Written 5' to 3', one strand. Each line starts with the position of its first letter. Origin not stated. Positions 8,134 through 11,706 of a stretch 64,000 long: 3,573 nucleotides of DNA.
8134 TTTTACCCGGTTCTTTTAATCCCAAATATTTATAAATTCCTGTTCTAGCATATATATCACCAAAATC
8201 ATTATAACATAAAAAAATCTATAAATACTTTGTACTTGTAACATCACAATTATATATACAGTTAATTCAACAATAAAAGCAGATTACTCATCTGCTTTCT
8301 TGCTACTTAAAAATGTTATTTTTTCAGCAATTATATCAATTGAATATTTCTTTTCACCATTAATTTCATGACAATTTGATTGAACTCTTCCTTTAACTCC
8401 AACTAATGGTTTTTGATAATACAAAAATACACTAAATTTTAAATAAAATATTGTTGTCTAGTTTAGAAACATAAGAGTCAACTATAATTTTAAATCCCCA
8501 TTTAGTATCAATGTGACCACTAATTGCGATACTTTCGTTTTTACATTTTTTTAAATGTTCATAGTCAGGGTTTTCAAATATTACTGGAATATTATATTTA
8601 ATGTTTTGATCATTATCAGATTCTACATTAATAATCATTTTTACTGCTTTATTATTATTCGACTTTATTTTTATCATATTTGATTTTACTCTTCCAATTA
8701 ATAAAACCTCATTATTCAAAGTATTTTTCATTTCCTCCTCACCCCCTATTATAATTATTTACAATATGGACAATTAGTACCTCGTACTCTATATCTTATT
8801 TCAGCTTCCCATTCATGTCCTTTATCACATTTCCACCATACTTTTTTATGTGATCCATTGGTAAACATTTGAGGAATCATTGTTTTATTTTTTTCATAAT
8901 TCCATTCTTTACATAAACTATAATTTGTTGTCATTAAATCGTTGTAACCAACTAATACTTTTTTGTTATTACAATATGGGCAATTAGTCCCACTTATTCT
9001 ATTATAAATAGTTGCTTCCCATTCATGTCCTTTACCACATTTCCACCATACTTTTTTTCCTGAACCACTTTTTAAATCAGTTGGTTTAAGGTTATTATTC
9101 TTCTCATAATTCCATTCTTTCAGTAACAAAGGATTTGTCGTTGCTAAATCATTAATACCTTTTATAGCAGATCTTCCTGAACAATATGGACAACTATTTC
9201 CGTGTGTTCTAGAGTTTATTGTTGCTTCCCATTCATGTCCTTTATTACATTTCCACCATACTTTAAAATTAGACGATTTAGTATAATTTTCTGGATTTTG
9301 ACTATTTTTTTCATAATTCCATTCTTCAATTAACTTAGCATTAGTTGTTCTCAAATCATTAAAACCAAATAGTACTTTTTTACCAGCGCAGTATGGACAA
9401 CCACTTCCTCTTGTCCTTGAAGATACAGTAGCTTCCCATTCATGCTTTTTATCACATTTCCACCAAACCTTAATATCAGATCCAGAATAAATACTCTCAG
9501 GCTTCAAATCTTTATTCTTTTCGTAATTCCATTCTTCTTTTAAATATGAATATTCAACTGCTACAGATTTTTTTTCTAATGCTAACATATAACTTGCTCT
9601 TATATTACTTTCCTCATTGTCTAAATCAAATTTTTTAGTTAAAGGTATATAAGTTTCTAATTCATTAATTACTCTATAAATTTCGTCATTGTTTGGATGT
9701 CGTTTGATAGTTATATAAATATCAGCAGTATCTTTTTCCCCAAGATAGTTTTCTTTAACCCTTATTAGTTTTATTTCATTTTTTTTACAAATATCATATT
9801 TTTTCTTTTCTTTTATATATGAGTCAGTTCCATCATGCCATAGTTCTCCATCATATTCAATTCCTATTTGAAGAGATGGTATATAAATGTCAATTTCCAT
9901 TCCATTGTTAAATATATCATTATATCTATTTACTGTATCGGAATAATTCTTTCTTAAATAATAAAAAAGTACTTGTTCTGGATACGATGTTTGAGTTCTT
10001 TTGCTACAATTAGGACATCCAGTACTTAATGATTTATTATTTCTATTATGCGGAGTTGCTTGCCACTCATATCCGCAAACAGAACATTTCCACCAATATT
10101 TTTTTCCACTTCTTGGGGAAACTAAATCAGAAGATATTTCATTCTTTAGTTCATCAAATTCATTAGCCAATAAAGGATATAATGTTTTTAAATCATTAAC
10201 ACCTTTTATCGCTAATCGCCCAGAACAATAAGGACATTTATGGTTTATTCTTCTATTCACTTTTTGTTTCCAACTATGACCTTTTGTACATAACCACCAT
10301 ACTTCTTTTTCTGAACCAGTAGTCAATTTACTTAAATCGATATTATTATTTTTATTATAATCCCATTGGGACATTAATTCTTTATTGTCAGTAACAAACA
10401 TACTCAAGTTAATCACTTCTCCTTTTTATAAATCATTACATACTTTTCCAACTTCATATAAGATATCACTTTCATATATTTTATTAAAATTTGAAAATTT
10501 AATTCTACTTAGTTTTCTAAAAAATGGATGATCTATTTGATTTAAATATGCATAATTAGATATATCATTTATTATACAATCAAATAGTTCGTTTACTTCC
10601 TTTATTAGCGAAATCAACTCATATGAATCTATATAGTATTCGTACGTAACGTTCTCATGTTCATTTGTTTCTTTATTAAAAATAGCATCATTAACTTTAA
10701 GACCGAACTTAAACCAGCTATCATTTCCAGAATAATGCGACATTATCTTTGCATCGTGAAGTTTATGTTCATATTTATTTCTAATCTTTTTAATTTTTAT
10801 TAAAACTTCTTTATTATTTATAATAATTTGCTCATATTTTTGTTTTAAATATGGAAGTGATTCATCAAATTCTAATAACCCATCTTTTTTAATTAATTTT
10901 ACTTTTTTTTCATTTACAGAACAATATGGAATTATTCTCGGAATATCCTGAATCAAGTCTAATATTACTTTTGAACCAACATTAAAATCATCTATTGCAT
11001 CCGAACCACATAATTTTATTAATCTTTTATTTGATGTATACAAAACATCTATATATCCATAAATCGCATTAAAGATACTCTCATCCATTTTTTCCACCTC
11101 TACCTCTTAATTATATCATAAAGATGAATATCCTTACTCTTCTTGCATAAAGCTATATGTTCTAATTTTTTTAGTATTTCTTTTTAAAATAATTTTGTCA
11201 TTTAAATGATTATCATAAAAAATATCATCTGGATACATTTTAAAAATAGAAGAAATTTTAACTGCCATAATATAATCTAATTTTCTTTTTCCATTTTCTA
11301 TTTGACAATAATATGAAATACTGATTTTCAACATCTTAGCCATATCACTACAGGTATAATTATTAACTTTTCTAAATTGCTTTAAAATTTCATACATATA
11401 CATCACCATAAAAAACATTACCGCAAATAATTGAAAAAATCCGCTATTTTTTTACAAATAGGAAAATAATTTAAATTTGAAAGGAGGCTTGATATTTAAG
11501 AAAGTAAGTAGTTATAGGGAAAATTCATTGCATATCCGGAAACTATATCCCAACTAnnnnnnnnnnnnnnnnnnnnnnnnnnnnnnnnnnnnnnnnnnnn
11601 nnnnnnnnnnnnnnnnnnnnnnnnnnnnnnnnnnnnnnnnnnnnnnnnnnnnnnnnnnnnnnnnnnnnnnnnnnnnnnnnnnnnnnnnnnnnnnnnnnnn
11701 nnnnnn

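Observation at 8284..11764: An ssbB-like SSB gene split by a 3.1-kb four-gene insertion flanked by a 7-bp direct repeat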

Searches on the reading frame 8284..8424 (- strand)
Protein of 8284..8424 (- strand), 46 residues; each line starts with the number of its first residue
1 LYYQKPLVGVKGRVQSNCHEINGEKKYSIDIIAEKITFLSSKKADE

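Call 3: search_protein_families(library=pfam, proteins=[window:8284-8424:-], max_evalue=1)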
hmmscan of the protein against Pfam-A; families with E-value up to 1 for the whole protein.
window:8284-8424:- (46 aa): 1 family
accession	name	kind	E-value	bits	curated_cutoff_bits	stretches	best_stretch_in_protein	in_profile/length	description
PF00436.31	SSB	-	0.018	15.6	26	1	7-39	71-104/104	Single-strand binding protein family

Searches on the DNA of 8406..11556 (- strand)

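Call 15: search_dna_similar(query=window:8406-11556:-, collection=phages, mode=distant)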
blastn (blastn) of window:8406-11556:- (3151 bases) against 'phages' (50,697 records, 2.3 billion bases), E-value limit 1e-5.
No match.
